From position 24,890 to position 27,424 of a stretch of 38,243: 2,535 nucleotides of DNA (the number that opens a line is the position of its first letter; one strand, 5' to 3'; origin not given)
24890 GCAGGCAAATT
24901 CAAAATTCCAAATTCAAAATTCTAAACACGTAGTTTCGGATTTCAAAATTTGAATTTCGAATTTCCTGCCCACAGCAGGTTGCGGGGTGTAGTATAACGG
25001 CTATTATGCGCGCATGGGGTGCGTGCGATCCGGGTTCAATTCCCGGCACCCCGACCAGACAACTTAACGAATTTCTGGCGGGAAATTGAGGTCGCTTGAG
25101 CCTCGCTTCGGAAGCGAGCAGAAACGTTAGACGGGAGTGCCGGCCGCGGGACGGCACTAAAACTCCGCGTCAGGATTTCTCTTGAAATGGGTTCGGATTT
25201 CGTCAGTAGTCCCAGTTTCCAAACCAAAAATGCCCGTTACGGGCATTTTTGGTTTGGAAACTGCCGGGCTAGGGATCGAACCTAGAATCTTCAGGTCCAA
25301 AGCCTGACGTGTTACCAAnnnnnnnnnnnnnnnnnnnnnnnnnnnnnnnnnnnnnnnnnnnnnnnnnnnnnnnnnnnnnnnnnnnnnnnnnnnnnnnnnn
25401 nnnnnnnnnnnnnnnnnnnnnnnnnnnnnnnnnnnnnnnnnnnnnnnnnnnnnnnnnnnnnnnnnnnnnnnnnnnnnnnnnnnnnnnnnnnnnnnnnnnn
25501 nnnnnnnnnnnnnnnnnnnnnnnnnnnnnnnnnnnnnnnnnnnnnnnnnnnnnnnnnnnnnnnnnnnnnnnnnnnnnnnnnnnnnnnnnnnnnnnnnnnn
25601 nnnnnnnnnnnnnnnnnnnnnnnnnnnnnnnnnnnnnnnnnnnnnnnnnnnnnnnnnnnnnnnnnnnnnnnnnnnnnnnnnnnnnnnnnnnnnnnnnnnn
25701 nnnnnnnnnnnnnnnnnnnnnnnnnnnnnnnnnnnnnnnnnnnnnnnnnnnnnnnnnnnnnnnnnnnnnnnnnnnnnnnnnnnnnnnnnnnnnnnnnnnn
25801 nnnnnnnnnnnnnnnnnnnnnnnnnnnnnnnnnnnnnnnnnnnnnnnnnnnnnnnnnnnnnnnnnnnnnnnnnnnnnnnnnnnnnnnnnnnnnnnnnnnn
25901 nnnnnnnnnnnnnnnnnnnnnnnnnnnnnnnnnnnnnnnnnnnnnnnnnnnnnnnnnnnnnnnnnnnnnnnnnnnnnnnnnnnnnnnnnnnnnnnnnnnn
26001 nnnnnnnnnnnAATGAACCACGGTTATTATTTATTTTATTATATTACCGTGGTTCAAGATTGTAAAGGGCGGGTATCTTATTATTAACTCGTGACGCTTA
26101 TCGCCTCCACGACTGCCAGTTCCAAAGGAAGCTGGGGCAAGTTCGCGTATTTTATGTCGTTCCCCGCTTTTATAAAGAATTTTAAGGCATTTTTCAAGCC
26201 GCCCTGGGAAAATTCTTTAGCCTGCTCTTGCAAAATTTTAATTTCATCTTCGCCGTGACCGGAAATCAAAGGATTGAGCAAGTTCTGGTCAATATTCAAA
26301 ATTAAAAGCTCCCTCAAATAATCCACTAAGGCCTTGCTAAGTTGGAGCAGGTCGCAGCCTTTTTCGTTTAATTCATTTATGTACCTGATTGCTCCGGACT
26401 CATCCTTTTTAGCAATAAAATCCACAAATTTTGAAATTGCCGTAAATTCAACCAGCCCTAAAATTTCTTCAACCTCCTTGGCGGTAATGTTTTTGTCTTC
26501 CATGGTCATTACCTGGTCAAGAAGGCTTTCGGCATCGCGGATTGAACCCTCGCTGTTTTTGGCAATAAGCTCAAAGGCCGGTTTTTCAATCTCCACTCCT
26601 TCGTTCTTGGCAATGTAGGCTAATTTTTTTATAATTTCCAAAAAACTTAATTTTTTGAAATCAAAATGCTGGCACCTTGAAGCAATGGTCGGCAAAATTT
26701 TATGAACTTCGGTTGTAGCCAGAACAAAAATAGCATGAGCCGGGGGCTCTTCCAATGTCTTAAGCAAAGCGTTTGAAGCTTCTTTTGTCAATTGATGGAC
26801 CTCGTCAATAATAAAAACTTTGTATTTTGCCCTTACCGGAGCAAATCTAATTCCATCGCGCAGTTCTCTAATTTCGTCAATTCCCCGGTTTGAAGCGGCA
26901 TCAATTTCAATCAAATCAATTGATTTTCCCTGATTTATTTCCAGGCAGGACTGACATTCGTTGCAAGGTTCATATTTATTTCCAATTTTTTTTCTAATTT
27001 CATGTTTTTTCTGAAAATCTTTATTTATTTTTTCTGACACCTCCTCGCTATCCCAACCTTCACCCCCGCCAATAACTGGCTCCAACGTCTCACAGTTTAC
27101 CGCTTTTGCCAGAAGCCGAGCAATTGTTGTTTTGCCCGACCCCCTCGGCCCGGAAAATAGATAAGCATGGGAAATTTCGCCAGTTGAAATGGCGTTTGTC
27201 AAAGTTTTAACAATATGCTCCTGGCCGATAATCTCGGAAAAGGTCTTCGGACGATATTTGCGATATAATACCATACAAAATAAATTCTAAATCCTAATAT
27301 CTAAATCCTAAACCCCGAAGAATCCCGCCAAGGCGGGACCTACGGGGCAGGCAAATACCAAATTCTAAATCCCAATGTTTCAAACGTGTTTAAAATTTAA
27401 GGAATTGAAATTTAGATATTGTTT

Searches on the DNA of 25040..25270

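Call 100: search_rna_families(source=window, start=25040, end=25270, threshold=evalue, max_evalue=1)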
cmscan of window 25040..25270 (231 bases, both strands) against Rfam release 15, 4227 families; matches with E-value up to 1: 13.
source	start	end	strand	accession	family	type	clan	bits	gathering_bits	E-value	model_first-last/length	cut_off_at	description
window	25210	25268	+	RF04197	mir-9457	Gene; miRNA;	-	37.7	90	2.2e-06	1-68/68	no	mir-9457 microRNA precursor family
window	25211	25269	-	RF04197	mir-9457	Gene; miRNA;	-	35.7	90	7.5e-06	1-68/68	no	mir-9457 microRNA precursor family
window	25212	25264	+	RF03800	mir-4477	Gene; miRNA;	-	34.2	74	2.7e-05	1-81/81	no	mir-4477 microRNA precursor family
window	25212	25264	-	RF03800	mir-4477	Gene; miRNA;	-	33.9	74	3.3e-05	1-81/81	no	mir-4477 microRNA precursor family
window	25214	25262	-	RF03765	mir-2059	Gene; miRNA;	-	28.5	90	0.00064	1-68/68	no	mir-2059 microRNA precursor family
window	25213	25263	-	RF04073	mir-727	Gene; miRNA;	-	23.4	104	0.017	1-91/91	no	mir-727 microRNA precursor family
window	25157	25253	+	RF00506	Thr_leader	Cis-reg; leader;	-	21.1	55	0.062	1-118/118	no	Threonine operon leader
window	25215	25262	+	RF03480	mir-1284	Gene; miRNA;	-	19.4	80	0.36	15-83/92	no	mir-1284 microRNA precursor family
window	25217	25259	+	RF00857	mir-233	Gene; miRNA;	-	19.1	67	0.24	1-78/78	no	mir-233 microRNA precursor family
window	25210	25267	-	RF03401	mir-1323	Gene; miRNA;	-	18.2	98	0.19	1-73/73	no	mir-1323 microRNA precursor family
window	25223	25270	-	RF00506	Thr_leader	Cis-reg; leader;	-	17.9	55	0.34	61-118/118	5'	Threonine operon leader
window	25168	25254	+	RF00512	Leu_leader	Cis-reg; leader;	-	17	50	0.3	1-148/148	no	Leucine operon leader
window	25155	25270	+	RF01263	snR191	Gene; snRNA; snoRNA; HACA-box;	CL00043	13.5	46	0.51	1-148/273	3'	Small nucleolar RNA snR191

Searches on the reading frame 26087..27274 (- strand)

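Call 56: search_protein_families(library=pfam, proteins=[window:26087-27274:-], max_evalue=0.0001)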
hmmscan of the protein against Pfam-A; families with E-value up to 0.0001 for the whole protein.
window:26087-27274:- (396 aa): 10 families
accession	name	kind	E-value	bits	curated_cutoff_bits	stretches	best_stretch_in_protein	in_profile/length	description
PF13177.12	DNA_pol3_delta2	-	4.3e-48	163.8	27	2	76-209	32-160/161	DNA polymerase III, delta subunit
PF12169.13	DNA_pol3_gamma3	-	4.1e-14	53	24.4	1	263-395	1-131/143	DNA polymerase III subunits gamma and tau domain III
PF00004.35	AAA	-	4.6e-13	50.2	21.2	1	119-204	24-126/131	ATPase family associated with various cellular activities (AAA)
PF22608.2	DNAX_ATPase_lid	-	3.4e-12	46.4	27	1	214-257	2-45/49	DNA polymerase III clamp loader subunit, ATPase lid domain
PF05496.18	RuvB_N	-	2e-08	34.6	27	1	8-62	2-60/159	Holliday junction DNA helicase RuvB P-loop domain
PF13401.12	AAA_22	-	1.4e-06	29.1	27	1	39-193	9-129/130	AAA domain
PF07728.20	AAA_5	-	3.8e-06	27.4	22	0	39-176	3-92/139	AAA domain (dynein-related subfamily)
PF04851.21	ResIII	-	4.6e-06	27.1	22.5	1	18-174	8-150/164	Type III restriction enzyme, res subunit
PF13173.12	AAA_14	-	2.5e-05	24.7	27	0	37-59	4-26/129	AAA domain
PF13191.12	AAA_16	-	2.9e-05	25.1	32.6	0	16-174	3-156/167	AAA ATPase domain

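Call 66: search_protein_families(library=pfam, proteins=[window:26087-27274:-], max_evalue=0.001)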
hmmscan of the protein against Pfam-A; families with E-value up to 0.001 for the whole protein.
window:26087-27274:- (396 aa): 16 families
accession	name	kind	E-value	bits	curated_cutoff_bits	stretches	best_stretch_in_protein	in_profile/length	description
PF13177.12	DNA_pol3_delta2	-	4.3e-48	163.8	27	2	76-209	32-160/161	DNA polymerase III, delta subunit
PF12169.13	DNA_pol3_gamma3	-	4.1e-14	53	24.4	1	263-395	1-131/143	DNA polymerase III subunits gamma and tau domain III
PF00004.35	AAA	-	4.6e-13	50.2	21.2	2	119-204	24-126/131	ATPase family associated with various cellular activities (AAA)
PF22608.2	DNAX_ATPase_lid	-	3.4e-12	46.4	27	1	214-257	2-45/49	DNA polymerase III clamp loader subunit, ATPase lid domain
PF05496.18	RuvB_N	-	2e-08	34.6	27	1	8-62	2-60/159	Holliday junction DNA helicase RuvB P-loop domain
PF13401.12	AAA_22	-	1.4e-06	29.1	27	1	39-193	9-129/130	AAA domain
PF07728.20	AAA_5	-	3.8e-06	27.4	22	1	39-176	3-92/139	AAA domain (dynein-related subfamily)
PF04851.21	ResIII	-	4.6e-06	27.1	22.5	1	18-174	8-150/164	Type III restriction enzyme, res subunit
PF13173.12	AAA_14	-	2.5e-05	24.7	27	0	37-59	4-26/129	AAA domain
PF13191.12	AAA_16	-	2.9e-05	25.1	32.6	1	16-174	3-156/167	AAA ATPase domain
PF06068.19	TIP49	-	0.00017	21.4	23.8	0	23-94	37-110/347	TIP49 P-loop domain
PF01078.27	Mg_chelatase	-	0.00028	20.8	20.3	0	12-57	2-44/207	Magnesium chelatase, subunit ChlI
PF21960.2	RCF1-5-like_lid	-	0.00035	20.9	27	0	217-248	2-34/43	RCF1/5-like, AAA+ ATPase lid domain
PF21694.2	DNA_pol3_delta_C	-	0.00039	20.8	27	0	345-389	74-119/121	DNA polymerase III delta subunit, C-terminal domain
PF13604.12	AAA_30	-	0.00086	19.5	27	0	38-184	21-122/191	AAA domain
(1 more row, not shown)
